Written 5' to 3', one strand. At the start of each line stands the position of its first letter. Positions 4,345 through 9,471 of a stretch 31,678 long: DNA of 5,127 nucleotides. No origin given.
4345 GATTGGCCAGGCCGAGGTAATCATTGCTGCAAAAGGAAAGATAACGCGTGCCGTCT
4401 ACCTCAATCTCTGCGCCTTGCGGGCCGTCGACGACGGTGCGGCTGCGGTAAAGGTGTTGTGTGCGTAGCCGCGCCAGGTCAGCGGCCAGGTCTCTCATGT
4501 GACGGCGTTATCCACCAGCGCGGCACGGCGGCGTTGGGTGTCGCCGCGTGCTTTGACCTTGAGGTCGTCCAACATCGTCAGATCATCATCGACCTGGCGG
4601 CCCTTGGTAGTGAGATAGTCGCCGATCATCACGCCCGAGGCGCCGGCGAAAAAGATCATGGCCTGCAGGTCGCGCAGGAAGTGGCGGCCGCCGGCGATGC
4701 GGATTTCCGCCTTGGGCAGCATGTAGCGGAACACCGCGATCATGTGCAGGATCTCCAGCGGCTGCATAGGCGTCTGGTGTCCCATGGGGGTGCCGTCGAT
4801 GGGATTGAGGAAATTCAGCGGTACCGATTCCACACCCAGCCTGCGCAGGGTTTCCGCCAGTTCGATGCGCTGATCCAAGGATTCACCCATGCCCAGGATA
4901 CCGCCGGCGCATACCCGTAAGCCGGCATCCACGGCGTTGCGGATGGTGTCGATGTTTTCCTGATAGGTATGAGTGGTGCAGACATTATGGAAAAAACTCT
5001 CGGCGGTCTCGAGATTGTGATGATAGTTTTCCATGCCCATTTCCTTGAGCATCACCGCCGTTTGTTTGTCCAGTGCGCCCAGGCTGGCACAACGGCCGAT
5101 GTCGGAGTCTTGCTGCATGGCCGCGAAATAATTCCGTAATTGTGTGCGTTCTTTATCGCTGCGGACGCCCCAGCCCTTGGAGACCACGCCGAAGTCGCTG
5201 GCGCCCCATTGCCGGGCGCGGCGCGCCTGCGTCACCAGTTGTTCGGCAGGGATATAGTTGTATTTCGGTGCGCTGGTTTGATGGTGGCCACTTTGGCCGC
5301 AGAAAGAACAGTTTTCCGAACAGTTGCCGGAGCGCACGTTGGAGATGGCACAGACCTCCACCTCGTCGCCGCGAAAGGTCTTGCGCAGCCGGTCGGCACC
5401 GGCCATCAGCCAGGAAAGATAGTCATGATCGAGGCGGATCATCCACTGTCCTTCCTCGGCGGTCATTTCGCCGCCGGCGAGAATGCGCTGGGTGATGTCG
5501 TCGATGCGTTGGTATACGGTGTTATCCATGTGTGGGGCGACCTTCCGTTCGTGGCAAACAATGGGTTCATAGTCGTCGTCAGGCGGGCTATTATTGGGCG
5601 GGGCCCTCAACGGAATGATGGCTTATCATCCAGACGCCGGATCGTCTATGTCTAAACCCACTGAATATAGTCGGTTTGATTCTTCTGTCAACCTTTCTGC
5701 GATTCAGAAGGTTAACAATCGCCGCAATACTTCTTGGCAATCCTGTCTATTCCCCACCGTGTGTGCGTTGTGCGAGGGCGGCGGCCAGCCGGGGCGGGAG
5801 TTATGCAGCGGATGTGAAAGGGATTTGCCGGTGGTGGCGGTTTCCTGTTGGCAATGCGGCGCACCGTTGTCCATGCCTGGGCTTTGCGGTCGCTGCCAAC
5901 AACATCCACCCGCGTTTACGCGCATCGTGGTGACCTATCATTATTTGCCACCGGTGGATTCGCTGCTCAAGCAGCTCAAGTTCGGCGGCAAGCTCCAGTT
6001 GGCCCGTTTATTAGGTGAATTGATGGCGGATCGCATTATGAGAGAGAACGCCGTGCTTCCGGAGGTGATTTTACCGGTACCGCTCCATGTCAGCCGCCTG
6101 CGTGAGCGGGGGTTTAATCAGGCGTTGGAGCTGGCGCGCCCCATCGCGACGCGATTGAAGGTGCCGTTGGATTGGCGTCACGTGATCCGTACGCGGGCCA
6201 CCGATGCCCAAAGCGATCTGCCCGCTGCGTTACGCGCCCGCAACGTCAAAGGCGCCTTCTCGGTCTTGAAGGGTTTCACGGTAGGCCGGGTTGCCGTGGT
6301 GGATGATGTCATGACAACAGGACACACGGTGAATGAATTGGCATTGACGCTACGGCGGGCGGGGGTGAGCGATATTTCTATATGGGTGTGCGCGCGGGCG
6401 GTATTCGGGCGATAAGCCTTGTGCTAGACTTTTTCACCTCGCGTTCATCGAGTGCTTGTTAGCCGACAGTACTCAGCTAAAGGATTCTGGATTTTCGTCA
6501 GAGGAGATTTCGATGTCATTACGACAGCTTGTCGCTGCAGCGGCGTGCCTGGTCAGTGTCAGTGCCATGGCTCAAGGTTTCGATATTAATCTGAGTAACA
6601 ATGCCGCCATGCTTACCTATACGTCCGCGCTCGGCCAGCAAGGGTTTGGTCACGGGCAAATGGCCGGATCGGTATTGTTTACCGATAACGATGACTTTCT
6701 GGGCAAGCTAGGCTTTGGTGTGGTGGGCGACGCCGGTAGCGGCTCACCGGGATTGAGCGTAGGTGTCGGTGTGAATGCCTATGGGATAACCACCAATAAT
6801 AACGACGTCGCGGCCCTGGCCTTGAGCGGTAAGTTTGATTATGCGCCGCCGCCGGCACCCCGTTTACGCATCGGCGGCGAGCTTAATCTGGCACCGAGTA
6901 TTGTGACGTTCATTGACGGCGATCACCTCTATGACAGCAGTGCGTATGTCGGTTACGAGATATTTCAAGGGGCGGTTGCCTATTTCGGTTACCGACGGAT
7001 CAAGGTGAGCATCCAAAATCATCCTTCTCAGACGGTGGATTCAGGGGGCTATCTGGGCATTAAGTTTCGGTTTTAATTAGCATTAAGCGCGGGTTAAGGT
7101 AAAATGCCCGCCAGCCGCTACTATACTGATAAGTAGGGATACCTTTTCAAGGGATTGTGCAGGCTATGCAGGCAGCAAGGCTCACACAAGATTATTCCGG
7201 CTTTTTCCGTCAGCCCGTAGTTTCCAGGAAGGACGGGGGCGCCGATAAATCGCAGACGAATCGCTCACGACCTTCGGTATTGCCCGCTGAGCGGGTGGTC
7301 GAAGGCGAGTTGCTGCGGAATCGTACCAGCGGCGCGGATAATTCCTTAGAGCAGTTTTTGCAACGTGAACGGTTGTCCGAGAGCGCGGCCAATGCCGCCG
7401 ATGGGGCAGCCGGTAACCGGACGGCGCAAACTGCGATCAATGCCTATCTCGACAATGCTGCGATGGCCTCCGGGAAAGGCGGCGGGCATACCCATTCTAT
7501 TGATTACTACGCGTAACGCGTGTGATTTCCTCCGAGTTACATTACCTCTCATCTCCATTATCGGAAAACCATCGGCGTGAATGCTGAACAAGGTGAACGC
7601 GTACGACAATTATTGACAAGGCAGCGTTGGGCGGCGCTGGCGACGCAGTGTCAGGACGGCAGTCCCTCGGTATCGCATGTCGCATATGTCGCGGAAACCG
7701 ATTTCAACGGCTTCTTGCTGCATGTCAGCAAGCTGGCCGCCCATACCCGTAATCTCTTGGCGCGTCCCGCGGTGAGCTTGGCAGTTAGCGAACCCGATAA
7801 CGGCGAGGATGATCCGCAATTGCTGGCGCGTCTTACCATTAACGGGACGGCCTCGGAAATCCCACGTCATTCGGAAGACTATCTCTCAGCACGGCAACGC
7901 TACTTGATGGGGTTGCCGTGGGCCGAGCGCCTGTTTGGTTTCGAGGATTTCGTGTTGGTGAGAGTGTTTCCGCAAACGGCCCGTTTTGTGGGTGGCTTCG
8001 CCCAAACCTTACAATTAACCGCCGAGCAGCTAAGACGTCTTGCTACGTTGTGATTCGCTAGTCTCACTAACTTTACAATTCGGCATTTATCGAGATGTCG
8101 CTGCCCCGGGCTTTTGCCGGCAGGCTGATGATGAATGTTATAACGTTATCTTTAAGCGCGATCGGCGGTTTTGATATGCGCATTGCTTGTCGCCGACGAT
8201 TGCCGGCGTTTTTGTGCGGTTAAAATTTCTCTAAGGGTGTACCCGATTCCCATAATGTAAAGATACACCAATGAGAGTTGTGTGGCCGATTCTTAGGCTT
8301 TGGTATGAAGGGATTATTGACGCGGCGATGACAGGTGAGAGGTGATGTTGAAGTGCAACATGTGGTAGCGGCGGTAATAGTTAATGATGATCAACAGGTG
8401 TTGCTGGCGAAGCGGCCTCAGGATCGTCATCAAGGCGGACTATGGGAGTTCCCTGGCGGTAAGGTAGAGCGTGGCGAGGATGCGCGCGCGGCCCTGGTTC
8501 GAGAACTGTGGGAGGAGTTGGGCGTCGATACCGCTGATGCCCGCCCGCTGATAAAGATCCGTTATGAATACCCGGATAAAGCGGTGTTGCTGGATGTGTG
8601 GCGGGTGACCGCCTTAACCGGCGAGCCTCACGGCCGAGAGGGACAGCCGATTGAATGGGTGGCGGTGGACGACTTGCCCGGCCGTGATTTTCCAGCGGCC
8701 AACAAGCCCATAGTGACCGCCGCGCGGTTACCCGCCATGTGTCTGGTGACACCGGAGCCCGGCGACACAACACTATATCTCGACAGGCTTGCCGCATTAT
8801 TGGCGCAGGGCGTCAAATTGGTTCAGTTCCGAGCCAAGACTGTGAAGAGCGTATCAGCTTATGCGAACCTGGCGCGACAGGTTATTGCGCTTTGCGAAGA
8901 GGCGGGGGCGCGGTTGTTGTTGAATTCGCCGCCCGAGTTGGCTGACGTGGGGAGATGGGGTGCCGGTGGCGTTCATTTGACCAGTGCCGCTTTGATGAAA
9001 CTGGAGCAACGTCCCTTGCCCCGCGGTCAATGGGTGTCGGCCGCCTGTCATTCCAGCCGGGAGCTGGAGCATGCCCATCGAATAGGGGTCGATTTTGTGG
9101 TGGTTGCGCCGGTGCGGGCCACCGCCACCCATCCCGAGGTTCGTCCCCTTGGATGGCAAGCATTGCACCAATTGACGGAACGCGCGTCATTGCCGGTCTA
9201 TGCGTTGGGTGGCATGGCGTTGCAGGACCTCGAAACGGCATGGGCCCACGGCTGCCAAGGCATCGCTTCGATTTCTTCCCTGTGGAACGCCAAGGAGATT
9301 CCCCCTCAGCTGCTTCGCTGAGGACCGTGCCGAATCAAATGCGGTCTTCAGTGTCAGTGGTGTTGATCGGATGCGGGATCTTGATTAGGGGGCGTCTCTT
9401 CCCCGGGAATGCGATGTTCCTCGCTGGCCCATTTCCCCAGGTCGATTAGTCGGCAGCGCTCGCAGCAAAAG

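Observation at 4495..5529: BioB with a Type II-like auxiliary-cluster ligand set (candidate 4Fe-5S biotin synthase)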

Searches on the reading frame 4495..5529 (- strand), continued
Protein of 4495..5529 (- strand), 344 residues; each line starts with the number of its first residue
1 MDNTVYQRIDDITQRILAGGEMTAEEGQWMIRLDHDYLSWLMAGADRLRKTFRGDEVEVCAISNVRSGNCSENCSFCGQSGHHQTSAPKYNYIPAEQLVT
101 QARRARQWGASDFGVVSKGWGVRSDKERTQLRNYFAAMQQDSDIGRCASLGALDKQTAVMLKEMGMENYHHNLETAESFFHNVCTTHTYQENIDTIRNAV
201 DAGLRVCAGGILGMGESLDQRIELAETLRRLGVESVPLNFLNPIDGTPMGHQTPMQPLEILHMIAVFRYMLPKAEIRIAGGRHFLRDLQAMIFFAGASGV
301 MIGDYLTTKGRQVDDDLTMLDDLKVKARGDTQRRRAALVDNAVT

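Call 37: find_encoding_contigs(protein=P0121, flank=8000, max_places=3)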
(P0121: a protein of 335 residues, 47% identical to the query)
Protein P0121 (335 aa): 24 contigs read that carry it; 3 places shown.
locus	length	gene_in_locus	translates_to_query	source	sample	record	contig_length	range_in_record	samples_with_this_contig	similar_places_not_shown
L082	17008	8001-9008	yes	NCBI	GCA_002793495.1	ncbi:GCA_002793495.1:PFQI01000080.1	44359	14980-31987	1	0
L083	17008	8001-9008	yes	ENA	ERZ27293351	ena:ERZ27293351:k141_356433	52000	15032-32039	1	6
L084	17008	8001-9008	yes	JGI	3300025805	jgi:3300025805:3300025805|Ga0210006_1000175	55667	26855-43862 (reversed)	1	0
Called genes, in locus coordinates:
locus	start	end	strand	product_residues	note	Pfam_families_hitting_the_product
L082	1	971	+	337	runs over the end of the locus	PF01118:Semialdhyde_dh, PF02774:Semialdhyde_dhC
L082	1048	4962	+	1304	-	PF25800:FimV_N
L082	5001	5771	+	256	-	PF02361:CbiQ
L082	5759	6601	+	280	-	PF01416:PseudoU_synth_1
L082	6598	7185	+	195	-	PF00625:Guanylate_kin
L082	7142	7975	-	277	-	-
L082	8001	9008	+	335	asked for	PF04055:Radical_SAM, PF06968:BATS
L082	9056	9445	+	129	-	-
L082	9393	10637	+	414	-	PF00155:Aminotran_1_2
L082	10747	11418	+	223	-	PF03364:Polyketide_cyc (weak)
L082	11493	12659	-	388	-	PF13185:GAF_2 (weak), PF13487:HD_5, PF01966:HD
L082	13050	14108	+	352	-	PF01569:PAP2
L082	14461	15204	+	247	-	PF01292:Ni_hydr_CYTB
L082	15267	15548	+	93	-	PF06865:Ppnp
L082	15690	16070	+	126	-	PF01230:HIT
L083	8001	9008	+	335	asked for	PF04055:Radical_SAM, PF06968:BATS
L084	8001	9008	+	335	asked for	PF04055:Radical_SAM, PF06968:BATS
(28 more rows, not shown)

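Call 38: find_encoding_contigs(protein=P0010, flank=10000, max_places=2)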
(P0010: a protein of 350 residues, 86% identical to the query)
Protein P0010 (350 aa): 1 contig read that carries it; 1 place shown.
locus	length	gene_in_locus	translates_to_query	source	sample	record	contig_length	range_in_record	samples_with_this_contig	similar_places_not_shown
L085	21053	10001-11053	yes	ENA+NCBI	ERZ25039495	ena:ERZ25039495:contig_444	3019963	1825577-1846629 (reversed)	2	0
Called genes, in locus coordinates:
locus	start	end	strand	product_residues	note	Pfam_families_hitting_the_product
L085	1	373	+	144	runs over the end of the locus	PF07963:N_methyl, PF00114:Pilin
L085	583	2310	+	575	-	PF05157:MshEN, PF00437:T2SSE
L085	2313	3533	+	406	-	PF28597:T2SSF_N, PF00482:T2SSF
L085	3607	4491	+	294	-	PF06750:A24_N_bact, PF01478:Peptidase_A24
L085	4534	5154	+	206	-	PF01121:CoaE, PF13671:AAA_33 (weak)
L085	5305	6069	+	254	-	PF07072:ZapD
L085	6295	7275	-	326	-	PF00293:NUDIX, PF14815:NUDIX_4, PF02581:TMP-TENI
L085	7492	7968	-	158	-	PF01243:PNPOx_N, PF13883:CREG_beta-barrel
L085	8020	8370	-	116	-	-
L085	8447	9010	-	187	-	PF07437:YfaZ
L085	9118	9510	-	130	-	PF00156:Pribosyltran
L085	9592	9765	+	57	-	-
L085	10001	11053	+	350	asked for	PF04055:Radical_SAM, PF06968:BATS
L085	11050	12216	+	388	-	PF00155:Aminotran_1_2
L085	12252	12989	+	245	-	PF00561:Abhydrolase_1, PF00975:Thioesterase (weak), PF12146:Hydrolase_4, PF12697:Abhydrolase_6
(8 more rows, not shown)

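Call 51: predict_structure(alignment_id=A2)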
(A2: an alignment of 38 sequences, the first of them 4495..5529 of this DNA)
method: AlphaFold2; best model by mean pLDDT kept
length: 344 residues; sequences in the alignment: 38
mean_pLDDT: 84.9   pTM: 0.87
mean pLDDT of the five models: 84.9, 84.4, 84.1, 83.5, 82.4
residues with pLDDT >= 90: 165; 70-90: 123; 50-70: 50; < 50: 6
segments of 3 or more residues with pLDDT < 50: 306-309
pLDDT, mean of each block of 10 residues (from residue 1): 93 98 98 96 97 91 70 67 63 87 88 79 84 91 88 92 93 91 84 95 93 92 97 91 79 89 97 90 62 92 57 77 80 61 49
secondary structure, 60 per line:
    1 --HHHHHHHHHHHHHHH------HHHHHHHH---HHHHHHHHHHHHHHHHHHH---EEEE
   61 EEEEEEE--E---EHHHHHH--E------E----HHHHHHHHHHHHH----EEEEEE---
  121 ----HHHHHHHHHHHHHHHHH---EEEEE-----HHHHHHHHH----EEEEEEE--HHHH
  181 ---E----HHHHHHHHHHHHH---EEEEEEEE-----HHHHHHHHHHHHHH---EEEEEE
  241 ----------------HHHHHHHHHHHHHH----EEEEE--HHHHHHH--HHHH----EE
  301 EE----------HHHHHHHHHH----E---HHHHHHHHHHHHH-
elements in order: H3-17 H24-31 H35-53 E57-67 H75-80 H95-107 E112-117 H125-141 E145-149 H155-163 E168-174 H177-180 H189-201 E205-212 H218-231 E235-240 H257-270 E275-279 H282-288 H291-294 E299-302 H313-322 H331-343

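Call 53: find_homologous_proteins(query=P0121, max_evalue=1e-40)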
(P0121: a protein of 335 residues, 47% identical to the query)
Query P0121 (335 aa): 4059 proteins with E <= 1e-40 among 8000 candidates; the best 120 are listed.
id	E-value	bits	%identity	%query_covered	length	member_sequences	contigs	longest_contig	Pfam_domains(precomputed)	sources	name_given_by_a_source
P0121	1.7e-222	755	100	100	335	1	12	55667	PF04055.28,PF06968.19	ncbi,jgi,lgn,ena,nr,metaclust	ncbi:MAG: biotin synthase BioB [Alphaproteobacteria bacterium CG_4_10_14_0_2_um_filter_63_37]|nr:MAG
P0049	1.1e-102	362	51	95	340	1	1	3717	PF04055.28,PF06968.19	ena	-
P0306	3.1e-101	357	51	95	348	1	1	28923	PF04055.28,PF06968.19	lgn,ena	-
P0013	5.0e-101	356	50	95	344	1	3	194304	PF04055.28,PF06968.19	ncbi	-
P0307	1.2e-100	355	50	95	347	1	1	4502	PF04055.28,PF06968.19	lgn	-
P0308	3.1e-100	354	50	95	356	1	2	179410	PF04055.28,PF06968.19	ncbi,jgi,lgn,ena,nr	ncbi:MAG: biotin synthase BioB [Gammaproteobacteria bacterium]|nr:biotin synthase BioB [Gammaproteob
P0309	5.2e-100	353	49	95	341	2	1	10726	PF04055.28,PF06968.19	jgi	-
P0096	8.7e-100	352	50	96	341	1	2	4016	PF04055.28,PF06968.19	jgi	jgi:biotin synthase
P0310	2.8e-99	351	50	95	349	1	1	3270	PF04055.28,PF06968.19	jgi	jgi:biotin synthase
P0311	3.0e-99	350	50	96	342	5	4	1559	PF04055.28,PF06968.19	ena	-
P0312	3.5e-99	350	50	95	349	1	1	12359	PF04055.28,PF06968.19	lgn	-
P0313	5.7e-99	350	50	95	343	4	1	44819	PF04055.28,PF06968.19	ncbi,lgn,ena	ncbi:MAG: biotin synthase BioB [Pseudomonadota bacterium]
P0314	7.2e-99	349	50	95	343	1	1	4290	PF04055.28,PF06968.19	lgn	-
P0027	1.1e-98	349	50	95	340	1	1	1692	PF04055.28,PF06968.19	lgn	-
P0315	1.5e-98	348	50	94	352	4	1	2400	PF04055.28,PF06968.19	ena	-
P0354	3.8e-96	340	48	95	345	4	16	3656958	PF04055.28,PF06968.19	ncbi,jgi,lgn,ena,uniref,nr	ncbi:hypothetical protein Tel_00655 [Candidatus Tenderia electrophaga]|jgi:biotin synthase|uniref:Bi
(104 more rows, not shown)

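Call 54: fold_search(model_id=the predicted structure, library=pdb)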
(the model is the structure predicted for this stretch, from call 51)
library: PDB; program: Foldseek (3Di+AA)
matches with E <= 10: 1840; with E <= 0.001: 616
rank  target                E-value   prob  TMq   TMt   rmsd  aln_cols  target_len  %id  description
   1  8vdw_A                7.6e-36  1.00  0.89  0.94   2.1       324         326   45  X-Ray Crystal Structure of the biotin synthase from V. parvula (released 2024-01-24)
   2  8vdw_B                1.1e-35  1.00  0.89  0.92   2.0       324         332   45  X-Ray Crystal Structure of the biotin synthase from V. parvula (released 2024-01-24)
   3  8vcw                  1.5e-29  1.00  0.85  0.89   2.3       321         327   37  X-Ray Crystal Structure of the biotin synthase from B. obeum (released 2024-01-24)
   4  1r30_A                7.6e-24  1.00  0.81  0.89   2.5       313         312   30  The Crystal Structure of Biotin Synthase, an S-Adenosylmethionine-Dependent Radical Enzyme (released 2004-01-13)
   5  1r30_B                8.5e-24  1.00  0.81  0.89   2.5       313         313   30  The Crystal Structure of Biotin Synthase, an S-Adenosylmethionine-Dependent Radical Enzyme (released 2004-01-13)
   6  7o1t                  1.7e-19  1.00  0.79  0.76   3.4       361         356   20  Fe(CO)2CNCl species bound [HydE from T. Maritima (released 2021-05-26)
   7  5few                  2.3e-19  1.00  0.79  0.79   3.3       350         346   19  HydE from T. maritima in complex with S-adenosyl-L-cysteine (final product) (released 2016-04-06)
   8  7o1o                  2.8e-19  1.00  0.79  0.77   3.4       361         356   19  Complex-B bound [FeFe]-hydrogenase maturase HydE fromT. Maritima (Auxiliary cluster deleted variant) (released 2021-05-26)
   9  3iiz                  4.0e-19  1.00  0.77  0.77   3.5       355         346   19  X-ray structure of the FeFe-hydrogenase maturase HydE from T. maritima in complex with S-adenosyl-L-methionine (released 2009-09-22)
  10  3ciw                  7.3e-19  1.00  0.79  0.78   3.4       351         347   19  X-RAY structure of the [FeFe]-hydrogenase maturase HydE from thermotoga maritima (released 2008-04-08)
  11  5fep                  1.2e-18  1.00  0.79  0.78   3.3       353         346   19  HydE from T. maritima in complex with (2R,4R)-MeTDA (released 2016-04-06)
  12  5ff2                  1.4e-18  1.00  0.79  0.78   3.4       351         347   19  HydE from T. maritima in complex with (2R,4R)-TDA (released 2016-04-06)
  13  8qmk                  1.9e-18  1.00  0.76  0.73   4.0       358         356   20  Enzymatically-produced complex-B bound TmHydE structure (released 2023-11-22)
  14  7o1p                  2.0e-18  1.00  0.76  0.79   3.5       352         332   20  [FeFe]-hydrogenase maturase HydE from T. Maritima (C-ter stretch absent) (released 2021-05-26)
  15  3cix                  2.8e-18  1.00  0.79  0.79   3.3       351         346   19  X-RAY structure of the [FeFe]-hydrogenase maturase HydE from thermotoga maritima in complex with thiocyanate (released 2008-04-08)
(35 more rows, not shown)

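Call 65: find_encoding_contigs(protein=P0354, flank=10000, max_places=1)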
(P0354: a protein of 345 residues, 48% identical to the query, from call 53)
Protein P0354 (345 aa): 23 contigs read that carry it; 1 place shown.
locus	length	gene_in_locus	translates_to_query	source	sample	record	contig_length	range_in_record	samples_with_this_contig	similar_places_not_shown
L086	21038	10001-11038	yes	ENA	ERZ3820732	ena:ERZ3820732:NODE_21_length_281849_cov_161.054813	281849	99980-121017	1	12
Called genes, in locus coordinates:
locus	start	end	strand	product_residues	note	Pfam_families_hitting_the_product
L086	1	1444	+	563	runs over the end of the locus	PF05157:MshEN, PF00437:T2SSE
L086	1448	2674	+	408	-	PF28597:T2SSF_N, PF00482:T2SSF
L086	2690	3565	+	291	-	PF06750:A24_N_bact, PF01478:Peptidase_A24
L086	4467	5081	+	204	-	PF01121:CoaE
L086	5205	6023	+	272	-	PF07072:ZapD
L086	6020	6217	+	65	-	PF03884:YacG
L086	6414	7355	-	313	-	PF00293:NUDIX, PF14815:NUDIX_4, PF02581:TMP-TENI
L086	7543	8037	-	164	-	PF13883:CREG_beta-barrel, PF01243:PNPOx_N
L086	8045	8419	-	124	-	-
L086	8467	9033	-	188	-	PF07437:YfaZ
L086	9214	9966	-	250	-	PF18912:DZR_2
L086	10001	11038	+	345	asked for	PF04055:Radical_SAM, PF06968:BATS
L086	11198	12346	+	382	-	PF00155:Aminotran_1_2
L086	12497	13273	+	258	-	PF00561:Abhydrolase_1, PF12146:Hydrolase_4, PF12697:Abhydrolase_6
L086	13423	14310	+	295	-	PF01209:Ubie_methyltran, PF00891:Methyltransf_2 (weak), PF13489:Methyltransf_23, PF05175:MTS (weak), PF08241:Methyltransf_11, PF08242:Methyltransf_12, PF13649:Methyltransf_25, PF13847:Methyltransf_31, +1 more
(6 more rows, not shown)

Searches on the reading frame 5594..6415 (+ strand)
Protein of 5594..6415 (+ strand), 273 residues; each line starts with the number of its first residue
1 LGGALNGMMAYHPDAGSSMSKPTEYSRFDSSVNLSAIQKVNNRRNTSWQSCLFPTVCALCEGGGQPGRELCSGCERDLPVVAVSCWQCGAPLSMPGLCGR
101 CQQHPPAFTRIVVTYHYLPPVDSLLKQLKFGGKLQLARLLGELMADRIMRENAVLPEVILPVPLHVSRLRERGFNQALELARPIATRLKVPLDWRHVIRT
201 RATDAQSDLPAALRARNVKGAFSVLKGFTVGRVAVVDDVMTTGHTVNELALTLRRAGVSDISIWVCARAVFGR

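Call 5: search_protein_families(library=pfam, proteins=[window:5594-6415:+])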
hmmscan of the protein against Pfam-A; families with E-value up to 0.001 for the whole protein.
window:5594-6415:+ (273 aa): 2 families
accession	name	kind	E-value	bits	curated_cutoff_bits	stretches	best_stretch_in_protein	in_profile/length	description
PF18912.6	DZR_2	-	1.4e-08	34.9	27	1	51-102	4-56/56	Double zinc ribbon domain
PF00156.33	Pribosyltran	-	1.6e-06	28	26.3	1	177-265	40-122/158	Phosphoribosyl transferase domain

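Call 61: search_protein_families(library=ncbifam, proteins=[window:5594-6415:+], max_evalue=1e-8)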
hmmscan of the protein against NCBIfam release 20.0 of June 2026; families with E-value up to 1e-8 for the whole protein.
window:5594-6415:+ (273 aa): 2 families
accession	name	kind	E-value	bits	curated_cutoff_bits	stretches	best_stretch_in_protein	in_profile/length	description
NF008616.0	PRK11595.1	equivalog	8.8e-49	166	304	1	55-269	6-226/227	DNA utilization protein GntX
TIGR00201.1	comF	subfamily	4.8e-32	111.5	233.55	1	71-268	1-190/190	ComF family protein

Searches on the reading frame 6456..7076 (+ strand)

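Call 5: search_protein_families(library=pfam, proteins=[window:6456-7076:+])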
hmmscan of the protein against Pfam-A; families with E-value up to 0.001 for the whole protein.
window:6456-7076:+ (206 aa): 1 family
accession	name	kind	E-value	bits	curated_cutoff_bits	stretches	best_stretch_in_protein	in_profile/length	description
PF07437.17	YfaZ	-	7e-10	39.3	23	1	26-206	6-180/180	YfaZ precursor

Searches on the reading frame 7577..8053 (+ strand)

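Call 61: search_protein_families(library=ncbifam, proteins=[window:7577-8053:+], max_evalue=1e-8)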
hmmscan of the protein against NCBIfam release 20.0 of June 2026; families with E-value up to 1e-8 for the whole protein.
window:7577-8053:+ (158 aa): 2 families
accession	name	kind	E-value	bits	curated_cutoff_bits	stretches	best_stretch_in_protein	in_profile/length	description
TIGR04110.1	heme_HutZ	equivalog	3.8e-16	59.3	225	1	9-153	15-158/168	heme utilization protein HutZ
TIGR03618.1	Rv1155_F420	subfamily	1.6e-10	41.3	79.05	1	9-104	1-89/127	TIGR03618 family F420-dependent PPOX class oxidoreductase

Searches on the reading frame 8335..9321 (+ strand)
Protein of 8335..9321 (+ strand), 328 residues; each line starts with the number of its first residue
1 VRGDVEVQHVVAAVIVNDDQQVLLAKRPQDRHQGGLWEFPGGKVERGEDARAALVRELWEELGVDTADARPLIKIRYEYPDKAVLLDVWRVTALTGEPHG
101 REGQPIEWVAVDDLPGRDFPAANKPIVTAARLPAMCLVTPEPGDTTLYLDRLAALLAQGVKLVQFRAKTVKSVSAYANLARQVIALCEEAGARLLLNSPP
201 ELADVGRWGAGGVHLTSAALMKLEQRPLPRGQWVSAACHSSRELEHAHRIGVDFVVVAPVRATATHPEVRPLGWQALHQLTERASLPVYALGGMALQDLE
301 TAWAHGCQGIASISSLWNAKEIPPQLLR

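Call 18: search_protein_families(library=pfam, proteins=[window:8335-9321:+], max_evalue=0.00001)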
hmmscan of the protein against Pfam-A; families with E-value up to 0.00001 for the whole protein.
window:8335-9321:+ (328 aa): 3 families
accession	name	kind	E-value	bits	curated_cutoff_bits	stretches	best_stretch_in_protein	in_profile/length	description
PF02581.23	TMP-TENI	-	3.7e-37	127.9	27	1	136-315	2-179/180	Thiamine monophosphate synthase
PF14815.12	NUDIX_4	-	9e-25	87.1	35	1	12-128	2-112/113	NUDIX domain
PF00293.34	NUDIX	-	7.2e-23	81.5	21.1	1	10-122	5-126/134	NUDIX domain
